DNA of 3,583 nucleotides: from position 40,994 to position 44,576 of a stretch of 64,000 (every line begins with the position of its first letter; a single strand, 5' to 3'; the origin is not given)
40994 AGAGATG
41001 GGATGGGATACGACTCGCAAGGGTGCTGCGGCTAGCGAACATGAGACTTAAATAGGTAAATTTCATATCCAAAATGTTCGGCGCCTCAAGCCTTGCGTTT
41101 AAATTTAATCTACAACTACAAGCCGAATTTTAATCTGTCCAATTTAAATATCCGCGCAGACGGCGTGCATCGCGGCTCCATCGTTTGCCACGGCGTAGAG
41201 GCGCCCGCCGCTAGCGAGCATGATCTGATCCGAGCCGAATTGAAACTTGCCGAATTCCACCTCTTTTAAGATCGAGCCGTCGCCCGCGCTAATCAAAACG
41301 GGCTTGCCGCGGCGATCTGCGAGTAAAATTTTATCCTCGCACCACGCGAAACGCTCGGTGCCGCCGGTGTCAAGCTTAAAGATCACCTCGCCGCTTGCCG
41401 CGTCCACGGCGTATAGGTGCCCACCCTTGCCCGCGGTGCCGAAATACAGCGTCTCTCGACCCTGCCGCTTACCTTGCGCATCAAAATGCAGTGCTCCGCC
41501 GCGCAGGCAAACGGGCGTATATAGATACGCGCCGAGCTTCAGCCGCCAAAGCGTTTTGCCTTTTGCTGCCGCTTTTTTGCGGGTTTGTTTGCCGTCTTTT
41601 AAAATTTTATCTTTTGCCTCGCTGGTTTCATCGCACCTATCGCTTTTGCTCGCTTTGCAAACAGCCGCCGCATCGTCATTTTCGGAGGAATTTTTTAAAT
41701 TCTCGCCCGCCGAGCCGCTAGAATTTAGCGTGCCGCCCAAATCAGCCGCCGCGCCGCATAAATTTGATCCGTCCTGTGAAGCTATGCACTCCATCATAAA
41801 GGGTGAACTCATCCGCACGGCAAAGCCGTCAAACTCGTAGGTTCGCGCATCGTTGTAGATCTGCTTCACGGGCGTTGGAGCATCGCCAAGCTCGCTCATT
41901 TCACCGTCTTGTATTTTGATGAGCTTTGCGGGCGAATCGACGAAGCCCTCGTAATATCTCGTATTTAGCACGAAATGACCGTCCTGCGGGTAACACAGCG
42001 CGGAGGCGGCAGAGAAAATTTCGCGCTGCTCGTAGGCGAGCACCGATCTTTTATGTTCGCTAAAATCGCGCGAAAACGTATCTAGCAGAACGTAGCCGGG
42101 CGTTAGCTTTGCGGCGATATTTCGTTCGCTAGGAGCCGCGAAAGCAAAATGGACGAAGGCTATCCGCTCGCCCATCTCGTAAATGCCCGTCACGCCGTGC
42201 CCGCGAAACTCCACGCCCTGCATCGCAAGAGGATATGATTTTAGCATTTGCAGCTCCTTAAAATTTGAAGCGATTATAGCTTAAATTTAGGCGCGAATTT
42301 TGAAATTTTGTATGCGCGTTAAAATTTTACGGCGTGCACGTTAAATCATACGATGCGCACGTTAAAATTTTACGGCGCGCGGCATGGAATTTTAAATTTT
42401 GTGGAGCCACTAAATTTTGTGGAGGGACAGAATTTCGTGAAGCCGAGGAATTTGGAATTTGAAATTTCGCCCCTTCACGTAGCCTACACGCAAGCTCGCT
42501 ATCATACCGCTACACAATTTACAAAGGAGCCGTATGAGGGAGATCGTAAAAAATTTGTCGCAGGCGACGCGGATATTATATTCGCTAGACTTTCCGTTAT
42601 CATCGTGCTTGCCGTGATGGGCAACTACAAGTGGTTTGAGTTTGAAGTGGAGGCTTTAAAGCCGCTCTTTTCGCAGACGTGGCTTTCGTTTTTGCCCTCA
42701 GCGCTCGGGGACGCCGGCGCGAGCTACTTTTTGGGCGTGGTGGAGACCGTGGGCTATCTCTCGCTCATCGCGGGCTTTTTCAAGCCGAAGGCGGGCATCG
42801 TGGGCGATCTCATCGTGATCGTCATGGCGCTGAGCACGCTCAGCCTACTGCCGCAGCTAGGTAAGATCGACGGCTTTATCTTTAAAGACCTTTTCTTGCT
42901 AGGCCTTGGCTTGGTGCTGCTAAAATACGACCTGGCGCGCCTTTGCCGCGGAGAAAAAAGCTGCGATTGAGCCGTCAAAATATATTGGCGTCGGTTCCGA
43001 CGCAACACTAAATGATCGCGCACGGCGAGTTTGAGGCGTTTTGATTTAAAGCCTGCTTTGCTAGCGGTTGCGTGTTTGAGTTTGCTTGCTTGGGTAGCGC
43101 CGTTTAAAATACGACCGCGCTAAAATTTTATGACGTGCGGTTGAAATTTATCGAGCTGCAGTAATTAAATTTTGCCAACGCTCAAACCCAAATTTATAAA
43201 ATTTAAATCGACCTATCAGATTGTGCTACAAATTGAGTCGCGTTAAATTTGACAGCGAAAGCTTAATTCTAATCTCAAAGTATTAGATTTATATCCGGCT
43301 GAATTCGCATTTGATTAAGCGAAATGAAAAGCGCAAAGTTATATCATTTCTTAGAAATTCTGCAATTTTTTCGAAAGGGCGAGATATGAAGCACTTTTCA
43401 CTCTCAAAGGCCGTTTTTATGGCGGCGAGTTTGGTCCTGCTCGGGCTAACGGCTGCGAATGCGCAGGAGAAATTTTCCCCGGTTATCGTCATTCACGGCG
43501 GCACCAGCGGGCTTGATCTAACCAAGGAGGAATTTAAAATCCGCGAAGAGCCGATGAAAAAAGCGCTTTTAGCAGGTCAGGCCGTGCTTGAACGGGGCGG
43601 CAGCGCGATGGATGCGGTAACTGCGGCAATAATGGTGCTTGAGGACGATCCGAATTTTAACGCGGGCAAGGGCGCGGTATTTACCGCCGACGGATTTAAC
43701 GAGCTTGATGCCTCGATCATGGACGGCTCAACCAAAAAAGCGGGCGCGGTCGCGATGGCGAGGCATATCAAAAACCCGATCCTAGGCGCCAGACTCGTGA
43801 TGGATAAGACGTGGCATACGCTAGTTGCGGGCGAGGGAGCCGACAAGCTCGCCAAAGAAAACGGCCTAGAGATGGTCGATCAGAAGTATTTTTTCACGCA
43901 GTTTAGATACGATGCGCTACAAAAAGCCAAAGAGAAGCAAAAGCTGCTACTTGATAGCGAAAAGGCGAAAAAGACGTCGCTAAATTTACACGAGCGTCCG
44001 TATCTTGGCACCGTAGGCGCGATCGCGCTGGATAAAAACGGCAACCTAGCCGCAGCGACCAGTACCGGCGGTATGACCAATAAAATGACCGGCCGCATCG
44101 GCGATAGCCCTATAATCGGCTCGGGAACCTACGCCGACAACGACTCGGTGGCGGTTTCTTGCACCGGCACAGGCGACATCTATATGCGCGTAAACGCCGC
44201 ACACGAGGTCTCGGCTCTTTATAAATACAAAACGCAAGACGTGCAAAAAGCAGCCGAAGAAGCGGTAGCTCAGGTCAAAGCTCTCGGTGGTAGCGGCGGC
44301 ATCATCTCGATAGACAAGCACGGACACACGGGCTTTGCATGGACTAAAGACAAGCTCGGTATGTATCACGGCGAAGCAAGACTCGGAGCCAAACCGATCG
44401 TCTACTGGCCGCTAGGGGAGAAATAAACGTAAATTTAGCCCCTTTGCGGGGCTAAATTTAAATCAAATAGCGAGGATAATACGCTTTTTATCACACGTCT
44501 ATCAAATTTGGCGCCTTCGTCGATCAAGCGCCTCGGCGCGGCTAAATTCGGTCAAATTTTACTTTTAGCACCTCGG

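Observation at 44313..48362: ~3.8-kb accessory insertion bounded by a duplicated 3' end of the isoaspartyl peptidase gene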

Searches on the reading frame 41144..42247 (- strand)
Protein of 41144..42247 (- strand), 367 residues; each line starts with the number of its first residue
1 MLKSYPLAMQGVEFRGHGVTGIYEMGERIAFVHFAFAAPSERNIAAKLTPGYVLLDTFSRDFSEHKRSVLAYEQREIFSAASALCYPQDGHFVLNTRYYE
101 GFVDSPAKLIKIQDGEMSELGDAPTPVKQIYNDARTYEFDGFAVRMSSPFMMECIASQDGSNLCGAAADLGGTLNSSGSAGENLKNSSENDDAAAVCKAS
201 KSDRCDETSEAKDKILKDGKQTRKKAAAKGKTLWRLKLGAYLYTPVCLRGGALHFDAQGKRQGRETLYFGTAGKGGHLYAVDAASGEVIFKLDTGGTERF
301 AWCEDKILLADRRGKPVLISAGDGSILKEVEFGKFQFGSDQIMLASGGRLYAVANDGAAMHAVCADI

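Call 7: search_protein_families(library=pfam, proteins=[window:41144-42247:-], max_evalue=0.01)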
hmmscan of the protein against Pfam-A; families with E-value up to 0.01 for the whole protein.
window:41144-42247:- (367 aa): 1 family
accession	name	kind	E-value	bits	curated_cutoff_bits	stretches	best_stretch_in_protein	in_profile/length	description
PF13360.13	PQQ_2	-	4.1e-06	27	27.6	1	275-358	2-84/233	Outer membrane protein assembly factor BamB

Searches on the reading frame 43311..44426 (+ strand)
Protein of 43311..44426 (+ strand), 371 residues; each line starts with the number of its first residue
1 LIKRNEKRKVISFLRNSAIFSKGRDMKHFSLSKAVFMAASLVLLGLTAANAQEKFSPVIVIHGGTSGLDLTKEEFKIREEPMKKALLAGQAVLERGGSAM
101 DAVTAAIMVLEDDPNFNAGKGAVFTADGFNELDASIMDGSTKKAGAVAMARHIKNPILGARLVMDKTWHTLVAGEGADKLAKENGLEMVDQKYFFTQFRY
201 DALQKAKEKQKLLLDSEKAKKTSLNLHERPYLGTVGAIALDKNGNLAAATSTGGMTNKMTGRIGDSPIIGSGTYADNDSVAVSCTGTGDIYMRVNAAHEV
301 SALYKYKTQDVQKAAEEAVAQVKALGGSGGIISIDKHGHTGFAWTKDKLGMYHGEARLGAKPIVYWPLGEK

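Call 7: search_protein_families(library=pfam, proteins=[window:43311-44426:+], max_evalue=0.01)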
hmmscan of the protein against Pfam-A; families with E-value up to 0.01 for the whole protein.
window:43311-44426:+ (371 aa): 1 family
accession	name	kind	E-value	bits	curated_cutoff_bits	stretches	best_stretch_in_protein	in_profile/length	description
PF01112.23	Asparaginase_2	-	1.5e-101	340.1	27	1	57-349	1-293/309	Asparaginase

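Call 9: find_related_loci(query=window:43311-44426:+, collection=genome_contigs, flank=10000)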
Query window:43311-44426:+ (371 aa) in genome_contigs; peptide patterns used: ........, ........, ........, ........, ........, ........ (x = any residue, [..] = any of these).
599 stretches matched a pattern (row limit reached: there are more); 576 encode a relative of the query (tblastn E <= 1e-3); the best 80 are kept; 79 distinct loci.
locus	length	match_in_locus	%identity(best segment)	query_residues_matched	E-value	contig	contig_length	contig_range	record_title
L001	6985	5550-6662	99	1-371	0e+0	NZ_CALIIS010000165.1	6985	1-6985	MAG: uncultured Campylobacter sp. isolate ERR589602_bin.2_CONCOCT_v1.1_MAG ERZ773029.3591, whole genome shotgun sequence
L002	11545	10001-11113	98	1-371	0e+0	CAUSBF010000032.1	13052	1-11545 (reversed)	MAG TPA_asm: uncultured Campylobacter sp. isolate ERR9969190_bin.13_MetaWRAP_v1.3_MAG genome assembly, contig: ERZ216157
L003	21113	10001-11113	98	1-371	0e+0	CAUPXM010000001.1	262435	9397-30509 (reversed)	MAG TPA_asm: uncultured Campylobacter sp. isolate ERR9968895_bin.22_MetaWRAP_v1.3_MAG genome assembly, contig: ERZ216158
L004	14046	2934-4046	98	1-371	0e+0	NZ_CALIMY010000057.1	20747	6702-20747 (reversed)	MAG: uncultured Campylobacter sp. isolate ERR589645_bin.25_CONCOCT_v1.1_MAG ERZ773003.836, whole genome shotgun sequence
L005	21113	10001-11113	98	1-371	0e+0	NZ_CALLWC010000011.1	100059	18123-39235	MAG: uncultured Campylobacter sp. isolate ERR589518_bin.19_CONCOCT_v1.1_MAG ERZ772850.36, whole genome shotgun sequence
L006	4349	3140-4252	98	1-371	0e+0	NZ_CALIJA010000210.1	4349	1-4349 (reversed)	MAG: uncultured Campylobacter sp. isolate ERR589618_bin.40_CONCOCT_v1.1_MAG ERZ773089.6300, whole genome shotgun sequenc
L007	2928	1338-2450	98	1-371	0e+0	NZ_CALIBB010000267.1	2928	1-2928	MAG: uncultured Campylobacter sp. isolate ERR589631_bin.76_CONCOCT_v1.1_MAG ERZ773019.11430, whole genome shotgun sequen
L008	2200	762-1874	98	1-371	0e+0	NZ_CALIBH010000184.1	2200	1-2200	MAG: uncultured Campylobacter sp. isolate ERR589647_bin.85_CONCOCT_v1.1_MAG ERZ773096.16452, whole genome shotgun sequen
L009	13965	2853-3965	98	1-371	0e+0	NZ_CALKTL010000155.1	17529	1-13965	MAG: uncultured Campylobacter sp. isolate ERR589478_bin.17_CONCOCT_v1.1_MAG ERZ772947.638, whole genome shotgun sequence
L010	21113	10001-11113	98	1-371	0e+0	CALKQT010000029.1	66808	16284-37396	MAG TPA_asm: uncultured Campylobacter sp. isolate ERR589656_bin.17_CONCOCT_v1.1_MAG genome assembly, contig: ERZ773093.9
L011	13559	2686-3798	97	1-371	0e+0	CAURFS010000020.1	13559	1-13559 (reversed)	MAG TPA_asm: uncultured Campylobacter sp. isolate ERR9969004_bin.15_MetaWRAP_v1.3_MAG genome assembly, contig: ERZ216159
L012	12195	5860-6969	98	2-371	0e+0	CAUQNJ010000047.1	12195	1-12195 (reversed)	MAG TPA_asm: uncultured Campylobacter sp. isolate ERR9968699_bin.5_MetaWRAP_v1.3_MAG genome assembly, contig: ERZ2161601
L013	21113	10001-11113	98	1-371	0e+0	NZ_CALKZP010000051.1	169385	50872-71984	MAG: uncultured Campylobacter sp. isolate ERR589365_bin.31_CONCOCT_v1.1_MAG ERZ772754.10, whole genome shotgun sequence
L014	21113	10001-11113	97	1-371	0e+0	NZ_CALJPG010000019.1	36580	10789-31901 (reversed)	MAG: uncultured Campylobacter sp. isolate ERR589463_bin.19_CONCOCT_v1.1_MAG ERZ772919.302, whole genome shotgun sequence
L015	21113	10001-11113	97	1-371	0e+0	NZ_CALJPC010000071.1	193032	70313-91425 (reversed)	MAG: uncultured Campylobacter sp. isolate ERR589370_bin.63_CONCOCT_v1.1_MAG ERZ772796.10, whole genome shotgun sequence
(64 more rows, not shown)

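Call 20: search_protein_families(library=ncbifam, proteins=[window:43311-44426:+], max_evalue=0.1)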
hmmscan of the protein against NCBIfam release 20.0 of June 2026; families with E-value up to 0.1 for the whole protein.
window:43311-44426:+ (371 aa): 1 family
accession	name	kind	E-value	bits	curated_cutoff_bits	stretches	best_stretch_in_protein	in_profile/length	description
NF007589.0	PRK10226.1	equivalog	1.2e-89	300.4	567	1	58-362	5-306/321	beta-aspartyl-peptidase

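Call 65: find_encoding_contigs(protein=window:43386-44426:+, flank=7000, max_places=10)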
Protein window:43386-44426:+ (346 aa): 9 contigs read that carry it; 5 places shown.
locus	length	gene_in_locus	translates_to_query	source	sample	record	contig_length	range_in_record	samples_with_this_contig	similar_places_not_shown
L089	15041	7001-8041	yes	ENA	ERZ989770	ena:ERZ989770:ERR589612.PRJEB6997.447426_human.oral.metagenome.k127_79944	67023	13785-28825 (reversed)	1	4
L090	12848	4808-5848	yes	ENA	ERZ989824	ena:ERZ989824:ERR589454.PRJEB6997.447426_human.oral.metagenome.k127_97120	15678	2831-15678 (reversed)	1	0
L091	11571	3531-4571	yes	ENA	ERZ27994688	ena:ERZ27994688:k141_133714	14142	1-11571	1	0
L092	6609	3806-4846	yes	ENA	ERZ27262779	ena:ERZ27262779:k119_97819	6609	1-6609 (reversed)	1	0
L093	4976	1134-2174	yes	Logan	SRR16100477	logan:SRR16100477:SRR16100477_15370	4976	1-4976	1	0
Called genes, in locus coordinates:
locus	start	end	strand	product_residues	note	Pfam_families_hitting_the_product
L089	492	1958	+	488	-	PF00171:Aldedh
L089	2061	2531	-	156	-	-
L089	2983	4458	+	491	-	PF00586:AIRS, PF02769:AIRS_C (faint)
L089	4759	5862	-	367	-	PF13360:PQQ_2 (faint)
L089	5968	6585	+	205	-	PF04224:DUF417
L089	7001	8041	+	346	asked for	PF01112:Asparaginase_2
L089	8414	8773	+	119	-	-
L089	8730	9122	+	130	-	-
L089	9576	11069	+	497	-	-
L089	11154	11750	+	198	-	-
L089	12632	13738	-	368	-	PF00512:HisKA, PF02518:HATPase_c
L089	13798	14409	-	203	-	PF00072:Response_reg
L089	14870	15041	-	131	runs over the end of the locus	PF06518:DUF1104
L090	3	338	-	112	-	?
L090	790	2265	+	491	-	PF00586:AIRS, PF02769:AIRS_C (faint)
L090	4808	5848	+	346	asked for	PF01112:Asparaginase_2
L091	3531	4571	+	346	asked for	PF01112:Asparaginase_2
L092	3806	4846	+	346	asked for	PF01112:Asparaginase_2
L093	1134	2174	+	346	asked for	PF01112:Asparaginase_2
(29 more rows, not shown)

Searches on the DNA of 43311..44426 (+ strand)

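Call 37: search_rna_families(sources=[L055, L035, L028, L033], threshold=gathering)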
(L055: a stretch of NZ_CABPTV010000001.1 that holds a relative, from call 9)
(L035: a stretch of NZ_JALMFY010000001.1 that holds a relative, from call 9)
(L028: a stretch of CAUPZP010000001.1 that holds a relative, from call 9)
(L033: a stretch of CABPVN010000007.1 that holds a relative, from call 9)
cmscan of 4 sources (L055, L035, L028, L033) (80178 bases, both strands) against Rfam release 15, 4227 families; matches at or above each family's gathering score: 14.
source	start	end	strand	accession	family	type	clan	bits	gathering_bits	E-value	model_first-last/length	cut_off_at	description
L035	5958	8862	+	RF02541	LSU_rRNA_bacteria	Gene; rRNA;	CL00112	2845.8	50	0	1-2925/2925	no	Bacterial large subunit ribosomal RNA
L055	6549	9453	+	RF02541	LSU_rRNA_bacteria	Gene; rRNA;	CL00112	2839.5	50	0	1-2925/2925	no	Bacterial large subunit ribosomal RNA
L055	4345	5855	+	RF00177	SSU_rRNA_bacteria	Gene; rRNA;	CL00111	1556.4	50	0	1-1533/1533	no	Bacterial small subunit ribosomal RNA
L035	3755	5265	+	RF00177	SSU_rRNA_bacteria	Gene; rRNA;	CL00111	1555.4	50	0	1-1533/1533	no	Bacterial small subunit ribosomal RNA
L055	9587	9705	+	RF00001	5S_rRNA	Gene; rRNA;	CL00113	74.5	38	8e-14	1-120/120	no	5S ribosomal RNA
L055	11056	11174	+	RF00001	5S_rRNA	Gene; rRNA;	CL00113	74.5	38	8e-14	1-120/120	no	5S ribosomal RNA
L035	8996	9114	+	RF00001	5S_rRNA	Gene; rRNA;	CL00113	73.6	38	1.4e-13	1-120/120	no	5S ribosomal RNA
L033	9001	9119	+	RF00001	5S_rRNA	Gene; rRNA;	CL00113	73.6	38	1.4e-13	1-120/120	no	5S ribosomal RNA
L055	5950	6023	+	RF00005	tRNA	Gene; tRNA;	CL00001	71.1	29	1.9e-13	1-71/71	no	tRNA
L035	5360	5433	+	RF00005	tRNA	Gene; tRNA;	CL00001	71.1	29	1.9e-13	1-71/71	no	tRNA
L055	6039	6111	+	RF00005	tRNA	Gene; tRNA;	CL00001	66.4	29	3.8e-12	1-71/71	no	tRNA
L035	5449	5521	+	RF00005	tRNA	Gene; tRNA;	CL00001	66.4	29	3.8e-12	1-71/71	no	tRNA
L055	13359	13432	+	RF00005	tRNA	Gene; tRNA;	CL00001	65.4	29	7.3e-12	1-71/71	no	tRNA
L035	12416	12489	+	RF00005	tRNA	Gene; tRNA;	CL00001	65.4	29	7.3e-12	1-71/71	no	tRNA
